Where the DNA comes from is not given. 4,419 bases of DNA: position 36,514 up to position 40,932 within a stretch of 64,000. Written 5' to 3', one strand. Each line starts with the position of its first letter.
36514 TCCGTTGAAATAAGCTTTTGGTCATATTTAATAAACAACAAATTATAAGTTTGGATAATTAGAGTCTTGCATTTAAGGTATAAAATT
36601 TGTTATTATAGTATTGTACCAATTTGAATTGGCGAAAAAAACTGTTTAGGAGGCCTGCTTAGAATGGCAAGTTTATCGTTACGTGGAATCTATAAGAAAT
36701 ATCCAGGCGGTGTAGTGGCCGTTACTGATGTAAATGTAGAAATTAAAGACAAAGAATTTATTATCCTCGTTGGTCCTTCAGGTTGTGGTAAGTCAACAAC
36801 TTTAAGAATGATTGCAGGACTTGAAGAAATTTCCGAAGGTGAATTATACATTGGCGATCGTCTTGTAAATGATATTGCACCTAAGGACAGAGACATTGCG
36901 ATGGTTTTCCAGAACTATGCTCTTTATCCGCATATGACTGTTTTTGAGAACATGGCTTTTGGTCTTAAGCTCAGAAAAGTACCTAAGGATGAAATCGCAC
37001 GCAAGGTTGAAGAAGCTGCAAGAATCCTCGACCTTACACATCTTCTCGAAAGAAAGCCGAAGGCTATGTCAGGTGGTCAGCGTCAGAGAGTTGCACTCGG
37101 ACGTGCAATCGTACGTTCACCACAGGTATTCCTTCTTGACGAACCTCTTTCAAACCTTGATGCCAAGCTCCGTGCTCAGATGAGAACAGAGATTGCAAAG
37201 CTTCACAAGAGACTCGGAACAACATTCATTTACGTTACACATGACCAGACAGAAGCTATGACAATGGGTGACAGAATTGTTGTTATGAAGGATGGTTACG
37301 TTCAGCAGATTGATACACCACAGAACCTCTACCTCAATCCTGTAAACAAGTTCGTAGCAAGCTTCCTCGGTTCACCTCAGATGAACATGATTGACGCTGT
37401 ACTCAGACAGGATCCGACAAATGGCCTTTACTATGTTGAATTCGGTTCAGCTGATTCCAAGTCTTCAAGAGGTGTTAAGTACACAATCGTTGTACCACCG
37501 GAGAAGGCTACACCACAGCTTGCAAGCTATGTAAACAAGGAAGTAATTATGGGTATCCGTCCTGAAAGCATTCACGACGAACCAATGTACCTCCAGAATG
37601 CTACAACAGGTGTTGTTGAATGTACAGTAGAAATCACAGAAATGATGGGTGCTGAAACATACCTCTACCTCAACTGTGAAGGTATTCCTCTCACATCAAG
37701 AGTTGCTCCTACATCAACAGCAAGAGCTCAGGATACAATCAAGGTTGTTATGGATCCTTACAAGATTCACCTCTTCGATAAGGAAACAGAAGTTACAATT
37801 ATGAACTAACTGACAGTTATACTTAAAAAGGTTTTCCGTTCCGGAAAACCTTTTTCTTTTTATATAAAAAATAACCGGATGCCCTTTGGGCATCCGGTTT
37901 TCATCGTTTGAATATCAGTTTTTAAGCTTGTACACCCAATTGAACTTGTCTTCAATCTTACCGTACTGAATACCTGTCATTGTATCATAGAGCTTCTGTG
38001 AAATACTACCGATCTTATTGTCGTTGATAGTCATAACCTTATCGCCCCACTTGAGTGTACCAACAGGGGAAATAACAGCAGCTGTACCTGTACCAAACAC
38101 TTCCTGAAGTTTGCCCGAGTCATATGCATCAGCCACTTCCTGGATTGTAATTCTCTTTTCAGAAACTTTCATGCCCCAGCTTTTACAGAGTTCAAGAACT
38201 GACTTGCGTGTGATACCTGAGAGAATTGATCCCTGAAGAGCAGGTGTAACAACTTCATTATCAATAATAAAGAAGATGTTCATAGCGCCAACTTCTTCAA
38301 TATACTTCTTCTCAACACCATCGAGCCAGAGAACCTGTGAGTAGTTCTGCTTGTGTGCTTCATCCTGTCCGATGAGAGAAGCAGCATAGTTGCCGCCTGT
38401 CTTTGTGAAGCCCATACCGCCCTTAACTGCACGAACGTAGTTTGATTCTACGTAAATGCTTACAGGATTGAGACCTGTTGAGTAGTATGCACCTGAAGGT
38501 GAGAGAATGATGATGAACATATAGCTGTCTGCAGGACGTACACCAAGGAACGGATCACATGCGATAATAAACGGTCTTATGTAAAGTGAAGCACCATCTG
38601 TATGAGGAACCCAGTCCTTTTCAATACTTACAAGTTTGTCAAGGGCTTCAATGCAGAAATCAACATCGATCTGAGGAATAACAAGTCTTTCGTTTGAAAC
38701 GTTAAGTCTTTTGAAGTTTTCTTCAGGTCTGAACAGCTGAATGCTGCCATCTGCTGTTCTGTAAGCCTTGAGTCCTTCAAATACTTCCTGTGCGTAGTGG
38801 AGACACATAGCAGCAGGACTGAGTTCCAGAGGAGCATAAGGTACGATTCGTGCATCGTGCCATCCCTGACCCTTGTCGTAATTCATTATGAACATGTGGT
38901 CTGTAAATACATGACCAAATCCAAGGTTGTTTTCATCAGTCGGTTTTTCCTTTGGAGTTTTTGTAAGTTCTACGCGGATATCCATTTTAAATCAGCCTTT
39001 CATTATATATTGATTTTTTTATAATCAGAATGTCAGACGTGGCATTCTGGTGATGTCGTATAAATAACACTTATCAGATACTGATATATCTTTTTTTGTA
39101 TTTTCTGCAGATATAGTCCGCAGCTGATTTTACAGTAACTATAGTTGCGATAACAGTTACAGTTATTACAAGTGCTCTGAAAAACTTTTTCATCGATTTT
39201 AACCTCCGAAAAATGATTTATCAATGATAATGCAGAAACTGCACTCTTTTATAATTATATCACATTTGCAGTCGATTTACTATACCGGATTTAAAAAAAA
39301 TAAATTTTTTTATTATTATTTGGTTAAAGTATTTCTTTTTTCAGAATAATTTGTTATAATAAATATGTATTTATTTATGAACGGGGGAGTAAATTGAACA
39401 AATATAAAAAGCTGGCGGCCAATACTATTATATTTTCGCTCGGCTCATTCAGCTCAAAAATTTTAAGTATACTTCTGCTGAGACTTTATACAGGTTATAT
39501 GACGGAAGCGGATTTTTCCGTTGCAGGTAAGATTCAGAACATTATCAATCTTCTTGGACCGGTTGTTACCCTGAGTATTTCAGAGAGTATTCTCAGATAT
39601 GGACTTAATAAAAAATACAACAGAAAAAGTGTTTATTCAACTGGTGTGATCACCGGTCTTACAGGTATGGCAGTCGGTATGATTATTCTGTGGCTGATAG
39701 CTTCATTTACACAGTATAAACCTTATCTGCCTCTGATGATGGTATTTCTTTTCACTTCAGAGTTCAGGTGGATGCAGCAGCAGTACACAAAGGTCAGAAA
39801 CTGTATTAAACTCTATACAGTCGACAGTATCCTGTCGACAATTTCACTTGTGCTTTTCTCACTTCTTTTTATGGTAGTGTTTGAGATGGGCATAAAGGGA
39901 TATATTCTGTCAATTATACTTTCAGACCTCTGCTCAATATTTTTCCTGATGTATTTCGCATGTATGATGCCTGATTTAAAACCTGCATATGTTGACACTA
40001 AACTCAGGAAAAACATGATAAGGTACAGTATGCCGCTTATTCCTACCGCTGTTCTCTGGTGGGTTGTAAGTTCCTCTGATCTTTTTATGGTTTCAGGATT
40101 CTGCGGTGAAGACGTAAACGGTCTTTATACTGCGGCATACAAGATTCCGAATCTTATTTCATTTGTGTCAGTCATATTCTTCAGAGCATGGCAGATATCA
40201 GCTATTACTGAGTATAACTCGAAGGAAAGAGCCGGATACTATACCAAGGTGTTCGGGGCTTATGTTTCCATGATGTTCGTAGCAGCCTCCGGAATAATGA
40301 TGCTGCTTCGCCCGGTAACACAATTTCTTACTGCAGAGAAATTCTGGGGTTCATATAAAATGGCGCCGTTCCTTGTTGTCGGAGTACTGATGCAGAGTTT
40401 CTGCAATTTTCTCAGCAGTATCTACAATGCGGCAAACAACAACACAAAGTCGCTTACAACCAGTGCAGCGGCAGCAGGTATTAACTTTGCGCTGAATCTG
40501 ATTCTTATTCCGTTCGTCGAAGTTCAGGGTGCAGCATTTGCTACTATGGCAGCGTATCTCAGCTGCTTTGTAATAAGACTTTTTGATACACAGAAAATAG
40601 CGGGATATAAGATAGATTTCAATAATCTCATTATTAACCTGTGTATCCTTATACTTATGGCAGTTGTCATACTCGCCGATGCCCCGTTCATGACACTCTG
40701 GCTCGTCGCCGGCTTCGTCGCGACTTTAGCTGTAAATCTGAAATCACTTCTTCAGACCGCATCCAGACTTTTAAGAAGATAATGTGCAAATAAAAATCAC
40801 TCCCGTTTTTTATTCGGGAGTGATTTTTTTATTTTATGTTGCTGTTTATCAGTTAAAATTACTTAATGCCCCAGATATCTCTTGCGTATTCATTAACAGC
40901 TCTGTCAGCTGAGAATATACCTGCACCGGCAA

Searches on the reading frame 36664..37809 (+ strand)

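Call 9: search_protein_families(library=pfam, proteins=[window:36664-37809:+], max_evalue=0.0001)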
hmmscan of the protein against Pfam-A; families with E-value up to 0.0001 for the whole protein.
window:36664-37809:+ (381 aa): 5 families
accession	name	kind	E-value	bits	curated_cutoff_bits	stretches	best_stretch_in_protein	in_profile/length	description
PF00005.33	ABC_tran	-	1.7e-32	113.3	25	1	21-162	2-136/137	ABC transporter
PF17912.7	OB_MalK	-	2.9e-11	44.5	27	1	236-303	1-53/53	MalK OB fold domain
PF13304.12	AAA_21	-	2.8e-07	31.4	27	0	125-195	228-300/304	AAA domain, putative AbiEii toxin, Type IV TA system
PF08402.16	TOBE_2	-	1.9e-06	28.3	21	1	297-371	2-76/76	TOBE domain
PF02463.25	SMC_N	-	5.7e-06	26.4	40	1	29-206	23-209/220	RecF/RecN/SMC N terminal domain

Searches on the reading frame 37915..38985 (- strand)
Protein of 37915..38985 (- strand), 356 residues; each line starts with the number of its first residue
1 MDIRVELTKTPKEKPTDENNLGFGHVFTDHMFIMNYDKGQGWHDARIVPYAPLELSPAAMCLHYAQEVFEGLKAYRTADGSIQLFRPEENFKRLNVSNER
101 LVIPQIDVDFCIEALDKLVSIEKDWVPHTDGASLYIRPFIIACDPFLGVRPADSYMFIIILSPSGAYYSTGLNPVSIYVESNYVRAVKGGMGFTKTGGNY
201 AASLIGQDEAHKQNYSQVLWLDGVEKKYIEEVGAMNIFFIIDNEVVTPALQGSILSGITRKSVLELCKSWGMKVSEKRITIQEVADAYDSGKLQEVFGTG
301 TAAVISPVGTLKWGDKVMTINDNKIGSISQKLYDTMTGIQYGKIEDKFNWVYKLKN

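Call 9: search_protein_families(library=pfam, proteins=[window:37915-38985:-], max_evalue=0.0001)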
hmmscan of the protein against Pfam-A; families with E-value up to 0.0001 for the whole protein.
window:37915-38985:- (356 aa): 1 family
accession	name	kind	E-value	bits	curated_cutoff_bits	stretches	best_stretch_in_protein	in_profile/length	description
PF01063.24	Aminotran_4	-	4.8e-30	105.5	28.5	1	68-308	2-220/223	Amino-transferase class IV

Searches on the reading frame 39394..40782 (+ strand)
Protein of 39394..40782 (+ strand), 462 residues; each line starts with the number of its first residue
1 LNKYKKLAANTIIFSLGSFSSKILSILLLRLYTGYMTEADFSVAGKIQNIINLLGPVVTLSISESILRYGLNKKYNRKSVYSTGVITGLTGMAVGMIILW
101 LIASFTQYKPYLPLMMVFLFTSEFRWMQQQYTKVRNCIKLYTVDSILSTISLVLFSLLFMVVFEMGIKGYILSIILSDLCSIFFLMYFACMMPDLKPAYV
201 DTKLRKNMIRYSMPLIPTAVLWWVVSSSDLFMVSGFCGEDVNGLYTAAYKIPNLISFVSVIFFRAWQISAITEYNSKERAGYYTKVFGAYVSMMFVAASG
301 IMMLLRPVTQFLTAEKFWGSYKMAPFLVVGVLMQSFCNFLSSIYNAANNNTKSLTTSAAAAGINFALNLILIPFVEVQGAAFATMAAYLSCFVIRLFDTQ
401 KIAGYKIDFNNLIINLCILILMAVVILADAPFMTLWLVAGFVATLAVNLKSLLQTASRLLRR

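Call 9: search_protein_families(library=pfam, proteins=[window:39394-40782:+], max_evalue=0.0001)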
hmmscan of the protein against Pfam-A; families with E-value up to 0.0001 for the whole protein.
window:39394-40782:+ (462 aa): 2 families
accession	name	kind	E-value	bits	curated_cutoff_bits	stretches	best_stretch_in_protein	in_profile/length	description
PF01943.22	Polysacc_synt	-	1e-10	41.9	28.2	1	7-261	1-260/274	Polysaccharide biosynthesis protein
PF13440.11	Polysacc_synt_3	-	2.5e-07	30.7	23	1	37-257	7-226/293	Polysaccharide biosynthesis protein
